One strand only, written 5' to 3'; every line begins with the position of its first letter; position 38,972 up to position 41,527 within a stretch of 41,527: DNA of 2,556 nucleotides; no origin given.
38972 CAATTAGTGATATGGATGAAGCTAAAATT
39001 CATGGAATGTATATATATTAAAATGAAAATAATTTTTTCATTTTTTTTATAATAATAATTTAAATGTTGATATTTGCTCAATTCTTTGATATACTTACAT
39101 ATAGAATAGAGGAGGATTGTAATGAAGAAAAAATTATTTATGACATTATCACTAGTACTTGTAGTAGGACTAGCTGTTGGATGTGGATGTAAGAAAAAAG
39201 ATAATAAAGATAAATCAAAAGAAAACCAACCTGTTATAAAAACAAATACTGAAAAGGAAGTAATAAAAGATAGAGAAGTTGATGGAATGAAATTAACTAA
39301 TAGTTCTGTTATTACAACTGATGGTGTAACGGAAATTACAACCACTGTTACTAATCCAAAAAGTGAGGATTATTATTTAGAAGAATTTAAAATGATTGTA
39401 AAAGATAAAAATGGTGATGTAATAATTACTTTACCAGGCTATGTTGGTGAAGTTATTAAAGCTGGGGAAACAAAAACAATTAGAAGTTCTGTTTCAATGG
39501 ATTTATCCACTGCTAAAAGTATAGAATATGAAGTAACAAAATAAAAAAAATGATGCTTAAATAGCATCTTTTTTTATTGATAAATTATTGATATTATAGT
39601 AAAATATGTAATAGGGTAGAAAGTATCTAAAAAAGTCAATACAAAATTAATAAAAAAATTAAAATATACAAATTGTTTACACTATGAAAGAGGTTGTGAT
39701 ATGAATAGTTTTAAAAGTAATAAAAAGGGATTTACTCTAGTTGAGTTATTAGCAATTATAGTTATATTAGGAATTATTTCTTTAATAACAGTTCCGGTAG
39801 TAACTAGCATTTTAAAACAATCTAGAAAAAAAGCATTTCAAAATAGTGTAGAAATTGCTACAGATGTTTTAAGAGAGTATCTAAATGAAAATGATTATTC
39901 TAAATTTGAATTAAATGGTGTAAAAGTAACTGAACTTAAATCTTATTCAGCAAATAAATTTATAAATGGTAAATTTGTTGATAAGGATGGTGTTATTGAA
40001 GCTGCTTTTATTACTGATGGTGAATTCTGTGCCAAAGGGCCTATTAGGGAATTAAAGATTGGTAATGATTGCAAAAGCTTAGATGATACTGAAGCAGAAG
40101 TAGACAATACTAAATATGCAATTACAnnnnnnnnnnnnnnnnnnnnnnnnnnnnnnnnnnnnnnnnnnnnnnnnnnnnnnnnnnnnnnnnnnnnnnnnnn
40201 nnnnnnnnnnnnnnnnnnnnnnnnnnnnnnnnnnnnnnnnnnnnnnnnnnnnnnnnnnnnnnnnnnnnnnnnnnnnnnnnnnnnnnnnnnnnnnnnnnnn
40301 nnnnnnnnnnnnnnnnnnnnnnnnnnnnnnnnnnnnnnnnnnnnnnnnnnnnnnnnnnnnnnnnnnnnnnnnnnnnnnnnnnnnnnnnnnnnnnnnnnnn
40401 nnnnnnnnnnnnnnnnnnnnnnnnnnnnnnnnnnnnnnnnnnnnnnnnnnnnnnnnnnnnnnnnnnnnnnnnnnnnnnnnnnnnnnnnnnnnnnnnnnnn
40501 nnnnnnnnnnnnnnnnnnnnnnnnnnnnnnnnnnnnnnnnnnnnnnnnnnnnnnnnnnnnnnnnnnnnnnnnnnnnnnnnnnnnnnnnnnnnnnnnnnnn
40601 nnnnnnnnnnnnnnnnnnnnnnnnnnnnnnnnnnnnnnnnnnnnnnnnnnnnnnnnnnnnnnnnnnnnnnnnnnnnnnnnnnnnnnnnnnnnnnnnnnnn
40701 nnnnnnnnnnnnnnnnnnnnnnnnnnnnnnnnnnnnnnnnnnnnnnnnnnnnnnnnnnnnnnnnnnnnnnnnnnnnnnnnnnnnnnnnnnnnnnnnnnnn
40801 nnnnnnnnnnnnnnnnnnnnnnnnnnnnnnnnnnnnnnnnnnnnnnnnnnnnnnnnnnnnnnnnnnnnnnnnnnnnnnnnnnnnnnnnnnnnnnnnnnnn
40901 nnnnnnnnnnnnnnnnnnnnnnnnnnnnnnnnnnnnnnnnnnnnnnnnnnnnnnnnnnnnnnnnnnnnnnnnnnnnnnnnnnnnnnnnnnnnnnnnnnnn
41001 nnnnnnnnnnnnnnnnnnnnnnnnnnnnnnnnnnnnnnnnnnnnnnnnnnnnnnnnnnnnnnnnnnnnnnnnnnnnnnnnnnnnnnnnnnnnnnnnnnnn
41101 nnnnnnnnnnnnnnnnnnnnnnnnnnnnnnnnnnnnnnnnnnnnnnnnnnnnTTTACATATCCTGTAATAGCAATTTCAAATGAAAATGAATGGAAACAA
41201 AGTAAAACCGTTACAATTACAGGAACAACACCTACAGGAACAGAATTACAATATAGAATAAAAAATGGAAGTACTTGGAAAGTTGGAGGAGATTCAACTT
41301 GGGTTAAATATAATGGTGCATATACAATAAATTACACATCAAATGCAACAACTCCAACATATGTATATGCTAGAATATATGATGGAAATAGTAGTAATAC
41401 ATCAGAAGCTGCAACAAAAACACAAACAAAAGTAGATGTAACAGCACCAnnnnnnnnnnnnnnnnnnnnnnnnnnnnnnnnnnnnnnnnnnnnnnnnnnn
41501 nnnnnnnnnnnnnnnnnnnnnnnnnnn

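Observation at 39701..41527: Open-ended giant modular prepilin with FN3/Ig-like super-repeats, missing from the ORF track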

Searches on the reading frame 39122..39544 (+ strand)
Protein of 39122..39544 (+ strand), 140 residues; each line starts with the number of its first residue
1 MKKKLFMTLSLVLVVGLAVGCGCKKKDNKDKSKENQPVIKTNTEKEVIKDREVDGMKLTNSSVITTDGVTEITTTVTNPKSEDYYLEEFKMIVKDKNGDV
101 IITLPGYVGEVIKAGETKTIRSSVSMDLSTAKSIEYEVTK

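Call 11: find_encoding_contigs(protein=window:39122-39544:+, flank=10000, max_places=6)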
Protein window:39122-39544:+ (140 aa): 24 contigs read that carry it; 6 places shown.
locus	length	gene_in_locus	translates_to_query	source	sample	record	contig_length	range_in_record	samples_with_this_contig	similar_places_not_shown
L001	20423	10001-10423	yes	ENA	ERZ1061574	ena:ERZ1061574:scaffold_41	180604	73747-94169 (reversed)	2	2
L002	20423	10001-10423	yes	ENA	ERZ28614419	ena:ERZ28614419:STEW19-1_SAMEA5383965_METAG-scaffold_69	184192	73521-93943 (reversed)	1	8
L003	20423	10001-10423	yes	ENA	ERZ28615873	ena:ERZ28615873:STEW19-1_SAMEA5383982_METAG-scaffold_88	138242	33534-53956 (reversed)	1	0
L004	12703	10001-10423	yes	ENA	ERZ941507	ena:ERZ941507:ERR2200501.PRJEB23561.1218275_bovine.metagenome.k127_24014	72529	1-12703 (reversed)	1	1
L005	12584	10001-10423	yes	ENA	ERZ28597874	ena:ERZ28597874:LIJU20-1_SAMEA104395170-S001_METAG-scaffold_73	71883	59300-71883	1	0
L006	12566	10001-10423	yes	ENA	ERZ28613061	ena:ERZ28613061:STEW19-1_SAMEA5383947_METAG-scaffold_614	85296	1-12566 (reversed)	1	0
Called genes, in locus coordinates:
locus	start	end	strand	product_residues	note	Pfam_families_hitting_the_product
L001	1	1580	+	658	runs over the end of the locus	PF22745:Nlig-Ia, PF01653:DNA_ligase_aden, PF03120:OB_DNA_ligase, PF03119:DNA_ligase_ZBD, PF12826:HHH_2, PF14520:HHH_5 (weak), PF00533:BRCT, PF12738:PTCB-BRCT, +2 more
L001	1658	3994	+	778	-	-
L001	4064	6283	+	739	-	PF02901:PFL-like, PF01228:Gly_radical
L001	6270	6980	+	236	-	PF13353:Fer4_12, PF04055:Radical_SAM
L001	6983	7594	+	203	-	-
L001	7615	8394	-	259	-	PF02673:BacA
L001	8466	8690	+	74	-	PF26135:YuzI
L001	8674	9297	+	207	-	-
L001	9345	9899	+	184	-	-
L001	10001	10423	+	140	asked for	-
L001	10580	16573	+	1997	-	PF07963:N_methyl (weak), PF08481:GBS_Bsp-like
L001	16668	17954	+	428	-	PF08486:SpoIID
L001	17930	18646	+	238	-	-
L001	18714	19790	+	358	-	PF00768:Peptidase_S11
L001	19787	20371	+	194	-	PF07670:Gate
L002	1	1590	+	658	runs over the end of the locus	PF22745:Nlig-Ia, PF01653:DNA_ligase_aden, PF03120:OB_DNA_ligase, PF03119:DNA_ligase_ZBD, PF12826:HHH_2, PF14520:HHH_5 (weak), PF00533:BRCT, PF12738:PTCB-BRCT, +2 more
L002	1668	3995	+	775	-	-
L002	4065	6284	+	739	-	PF02901:PFL-like, PF01228:Gly_radical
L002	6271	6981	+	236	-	PF13353:Fer4_12, PF04055:Radical_SAM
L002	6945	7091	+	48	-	-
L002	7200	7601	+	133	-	-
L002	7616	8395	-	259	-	PF02673:BacA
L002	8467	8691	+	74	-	PF26135:YuzI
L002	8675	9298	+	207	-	-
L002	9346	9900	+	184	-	-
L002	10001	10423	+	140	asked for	-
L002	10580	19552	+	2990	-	PF07963:N_methyl (weak), PF08481:GBS_Bsp-like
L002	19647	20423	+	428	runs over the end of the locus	PF08486:SpoIID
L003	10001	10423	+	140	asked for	-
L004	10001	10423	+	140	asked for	-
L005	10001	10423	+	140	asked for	-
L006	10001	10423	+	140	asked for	-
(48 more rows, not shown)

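Call 15: search_protein_families(library=pfam, proteins=[L002:10580-19549:+], max_evalue=0.1)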
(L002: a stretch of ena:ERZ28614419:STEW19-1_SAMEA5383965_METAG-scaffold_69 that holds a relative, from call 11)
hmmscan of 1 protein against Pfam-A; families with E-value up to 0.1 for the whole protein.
L002:10580-19549:+ (2990 aa): 7 families
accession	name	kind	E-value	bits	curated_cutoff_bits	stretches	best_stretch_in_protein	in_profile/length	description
PF08481.16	GBS_Bsp-like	-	8.1e-12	45.4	31.6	1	2913-2981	26-88/92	GBS Bsp-like repeat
PF07963.17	N_methyl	-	1.2e-05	25.1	21.2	1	6-30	2-26/27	Prokaryotic N-terminal methylation motif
PF16655.11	PhoD_N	-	3.2e-05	24.8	30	0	1971-2009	50-78/90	PhoD-like phosphatase, N-terminal domain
PF00041.27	fn3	-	0.00087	19.9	25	0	161-206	26-72/84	Fibronectin type III domain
PF16298.10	DUF4940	-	0.014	15.6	28.8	0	495-521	56-82/206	Domain of unknown function (DUF4940)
PF18336.7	Tudor_FRX1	-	0.025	15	25.9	0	224-243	23-42/49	Fragile X messenger ribonucleoprotein 1, Tudor domain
PF24117.1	DUF7391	-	0.059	13.4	27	0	233-259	2-28/153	Family of unknown function (DUF7391)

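Call 26: search_solved_structures(query=L002:17777-19549:+, max_evalue=1)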
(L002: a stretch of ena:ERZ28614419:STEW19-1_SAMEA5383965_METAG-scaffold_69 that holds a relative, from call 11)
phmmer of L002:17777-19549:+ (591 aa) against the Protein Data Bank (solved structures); distinct sequences matched with E-value up to 1: 1.
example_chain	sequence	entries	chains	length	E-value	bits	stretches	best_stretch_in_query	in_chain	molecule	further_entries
2eer_A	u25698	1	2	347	0.48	12.2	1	154-242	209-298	NAD-dependent alcohol dehydrogenase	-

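Call 53: find_homologous_proteins(query=L002:17762-19549:+)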
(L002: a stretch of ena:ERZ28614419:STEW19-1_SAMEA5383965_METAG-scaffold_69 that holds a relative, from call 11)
Query L002:17762-19549:+ (596 aa): 7 proteins with E <= 0.001 among 8000 candidates.
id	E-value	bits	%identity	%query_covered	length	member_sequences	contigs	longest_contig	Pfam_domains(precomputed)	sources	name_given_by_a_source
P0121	0.0e+0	1314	100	100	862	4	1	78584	PF08481.17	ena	-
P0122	1.6e-54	204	49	39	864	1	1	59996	PF09479.17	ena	-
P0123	2.8e-6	44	36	27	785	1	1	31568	-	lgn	-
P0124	6.4e-6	43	36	26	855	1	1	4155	-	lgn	-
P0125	1.5e-4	39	31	32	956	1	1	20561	PF18998.7,PF00395.26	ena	-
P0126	3.9e-4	37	36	26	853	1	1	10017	-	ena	-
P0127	4.2e-4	37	34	26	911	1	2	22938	-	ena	-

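Call 60: find_encoding_contigs(protein=P0121, flank=10000, max_places=2)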
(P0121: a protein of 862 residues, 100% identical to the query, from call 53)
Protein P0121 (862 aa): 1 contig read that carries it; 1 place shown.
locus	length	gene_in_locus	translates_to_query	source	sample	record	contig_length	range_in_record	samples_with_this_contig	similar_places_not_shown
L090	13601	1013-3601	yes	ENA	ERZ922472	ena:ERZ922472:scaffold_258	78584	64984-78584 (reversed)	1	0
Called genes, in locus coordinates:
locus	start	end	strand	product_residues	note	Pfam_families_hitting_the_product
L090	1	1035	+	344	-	?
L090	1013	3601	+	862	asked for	PF08481:GBS_Bsp-like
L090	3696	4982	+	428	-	PF08486:SpoIID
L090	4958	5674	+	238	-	-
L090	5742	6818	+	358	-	PF00768:Peptidase_S11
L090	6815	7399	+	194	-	PF07670:Gate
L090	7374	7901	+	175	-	-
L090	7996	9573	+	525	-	-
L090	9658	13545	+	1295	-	-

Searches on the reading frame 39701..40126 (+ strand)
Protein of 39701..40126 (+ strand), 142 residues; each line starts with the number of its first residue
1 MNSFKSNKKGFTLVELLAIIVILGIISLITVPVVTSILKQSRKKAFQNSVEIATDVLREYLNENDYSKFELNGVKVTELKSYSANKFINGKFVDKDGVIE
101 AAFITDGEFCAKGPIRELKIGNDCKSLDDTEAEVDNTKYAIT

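Call 47: predict_structure(alignment_id=A2)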
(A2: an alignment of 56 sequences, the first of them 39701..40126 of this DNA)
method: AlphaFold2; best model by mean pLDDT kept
length: 142 residues; sequences in the alignment: 56
mean_pLDDT: 86.8   pTM: 0.72
mean pLDDT of the five models: 86.8, 85.9, 85.1, 83.7, 82.3
residues with pLDDT >= 90: 84; 70-90: 43; 50-70: 14; < 50: 1
segments of 3 or more residues with pLDDT < 50: none
pLDDT, mean of each block of 10 residues (from residue 1): 69 94 98 97 95 91 83 82 76 92 95 94 83 70 61
secondary structure, 60 per line:
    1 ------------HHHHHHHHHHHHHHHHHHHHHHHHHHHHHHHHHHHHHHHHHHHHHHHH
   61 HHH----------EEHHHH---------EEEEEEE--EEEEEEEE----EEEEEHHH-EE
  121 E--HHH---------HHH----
elements in order: H13-63 H76-79 E89-95 E98-105 E110-114 E119-121

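Call 50: fold_search(model_id=the predicted structure, library=pdb)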
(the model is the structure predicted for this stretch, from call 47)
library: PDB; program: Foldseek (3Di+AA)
matches with E <= 10: 57; with E <= 0.001: 0
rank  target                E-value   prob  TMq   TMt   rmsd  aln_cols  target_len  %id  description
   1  7ycx_I                8.6e-01  0.12  0.21  0.06   6.9        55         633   16  The structure of INTAC-PEC complex (released 2023-03-15)
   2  9a5z_A                1.4e+00  0.13  0.24  0.21  11.2       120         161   15  Integrative model of YPMB-MREC by crosslinking MS and deep learning (released 2024-09-18)
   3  5frk_B                1.7e+00  0.10  0.18  0.18   6.9        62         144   19  SeMet crystal structure of Erwinia amylovora AmyR amylovoran repressor, a member of the YbjN protein family (released 2017-02-15)
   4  5fr7_B                1.8e+00  0.10  0.18  0.18   6.9        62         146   19  Erwinia amylovora AmyR amylovoran repressor, a member of the YbjN protein family (released 2017-01-18)
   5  5fr7_A                2.4e+00  0.08  0.18  0.17   7.0        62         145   19  Erwinia amylovora AmyR amylovoran repressor, a member of the YbjN protein family (released 2017-01-18)
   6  9g33_UH               2.7e+00  0.04  0.18  0.05   5.0        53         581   11  Stalled 90S - Utp23-Krr1-deltaC3 (released 2025-06-18)
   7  6vu7_A                3.2e+00  0.08  0.18  0.18   6.7        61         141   16  Crystal structure of YbjN, a putative transcription regulator from E. coli (released 2020-03-11)
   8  6vu7_B                3.2e+00  0.08  0.18  0.18   6.9        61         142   16  Crystal structure of YbjN, a putative transcription regulator from E. coli (released 2020-03-11)
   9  6vu7_C                3.7e+00  0.07  0.18  0.18   6.7        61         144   16  Crystal structure of YbjN, a putative transcription regulator from E. coli (released 2020-03-11)
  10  9e5c_5c               3.7e+00  0.06  0.16  0.03   5.5        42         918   12  Cryo-EM structure of 96 nm repeat of microtubule doublet from T. brucei flagellum (released 2025-03-12)
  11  7cun_I                3.9e+00  0.06  0.21  0.06   4.1        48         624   17  The structure of human Integrator-PP2A complex (released 2020-11-25)
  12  6j5w_B                4.1e+00  0.03  0.18  0.09  11.5        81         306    6  Ligand-triggered allosteric ADP release primes a plant NLR complex (released 2019-04-03)
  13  9rmx_C                4.1e+00  0.02  0.12  0.08   8.0        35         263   26  CryoEM reconstruction of integrase filament at the lumen of native HIV-1 cores (box size 34.2 nm) (released 2025-12-10)
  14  3fao                  4.4e+00  0.03  0.16  0.13   7.1        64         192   14  Crystal structure of S118A mutant 3CLSP of PRRSV (released 2009-10-20)
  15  9c29_H                4.4e+00  0.02  0.14  0.10  14.0        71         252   18  Hexadecamer of NL4-3 WT HIV-1 intasome (released 2025-06-25)
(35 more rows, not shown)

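Call 79: search_solved_structures(query=A2, max_evalue=0.01)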
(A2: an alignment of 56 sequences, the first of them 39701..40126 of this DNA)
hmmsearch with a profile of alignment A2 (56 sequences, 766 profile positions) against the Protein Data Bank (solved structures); distinct sequences matched with E-value up to 0.01: 43.
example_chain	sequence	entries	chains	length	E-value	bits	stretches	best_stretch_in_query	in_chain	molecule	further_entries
9egp_A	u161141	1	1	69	6.5e-16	61.7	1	2-62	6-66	Geopilin domain 1 protein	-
8pfb_G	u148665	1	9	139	7.3e-14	54.9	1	7-63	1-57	Type IV pilin PilE1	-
7tgg_A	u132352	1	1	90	2.7e-13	53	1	2-62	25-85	Geopilin domain 1 protein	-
8tj2_C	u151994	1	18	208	1.7e-11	47.1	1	7-69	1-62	Type IV major pilin protein PilA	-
2m7g_A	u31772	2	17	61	3.2e-10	42.9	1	7-62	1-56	Geopilin domain 1 protein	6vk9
1oqw_A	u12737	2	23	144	3.4e-09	39.5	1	7-59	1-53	Fimbrial protein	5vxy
9lab_B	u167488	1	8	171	7.8e-09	38.3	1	1-45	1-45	MSHA major pilin subunit MshA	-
7y8s_A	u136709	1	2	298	4.2e-08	35.9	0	178-258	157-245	Dscam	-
8tob_GA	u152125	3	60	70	9.2e-08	34.7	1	8-53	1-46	Fimbrial protein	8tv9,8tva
8p3b_A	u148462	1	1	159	1.3e-07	34.2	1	7-95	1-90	Fimbrial protein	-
2hi2_A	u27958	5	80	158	2.6e-07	33.2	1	7-107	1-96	Fimbrial protein | PilA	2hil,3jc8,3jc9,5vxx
5wda_A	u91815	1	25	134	3e-07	33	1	7-62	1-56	General secretion pathway protein G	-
3sok_A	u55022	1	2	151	3.2e-07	32.9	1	7-125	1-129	Fimbrial protein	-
1ay2_A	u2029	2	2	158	4e-07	32.6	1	7-102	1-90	TYPE 4 PILIN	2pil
9laa_A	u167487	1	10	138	4.7e-07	32.4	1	1-51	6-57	Type IV pilin protein PilA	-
8cxj_D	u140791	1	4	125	0.00044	22.5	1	391-480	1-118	Surface protein R28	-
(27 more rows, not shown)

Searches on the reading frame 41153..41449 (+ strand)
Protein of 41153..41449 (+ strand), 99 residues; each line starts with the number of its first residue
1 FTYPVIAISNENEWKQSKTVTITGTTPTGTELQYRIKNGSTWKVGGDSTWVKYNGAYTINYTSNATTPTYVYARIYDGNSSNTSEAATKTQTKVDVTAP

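Call 52: search_protein_families(library=pfam, proteins=[window:41153-41449:+], max_evalue=10)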
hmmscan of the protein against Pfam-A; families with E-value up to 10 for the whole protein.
seq(99 aa): 3 families
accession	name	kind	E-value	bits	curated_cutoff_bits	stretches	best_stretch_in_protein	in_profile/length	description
PF17936.7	Big_6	-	0.0087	16.7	27.6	1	17-88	12-78/83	Bacterial Ig domain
PF18573.7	BclA_C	-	0.019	15.3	38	1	34-91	25-82/128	BclA C-terminal domain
PF16298.10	DUF4940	-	0.17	12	28.8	1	11-37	56-82/206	Domain of unknown function (DUF4940)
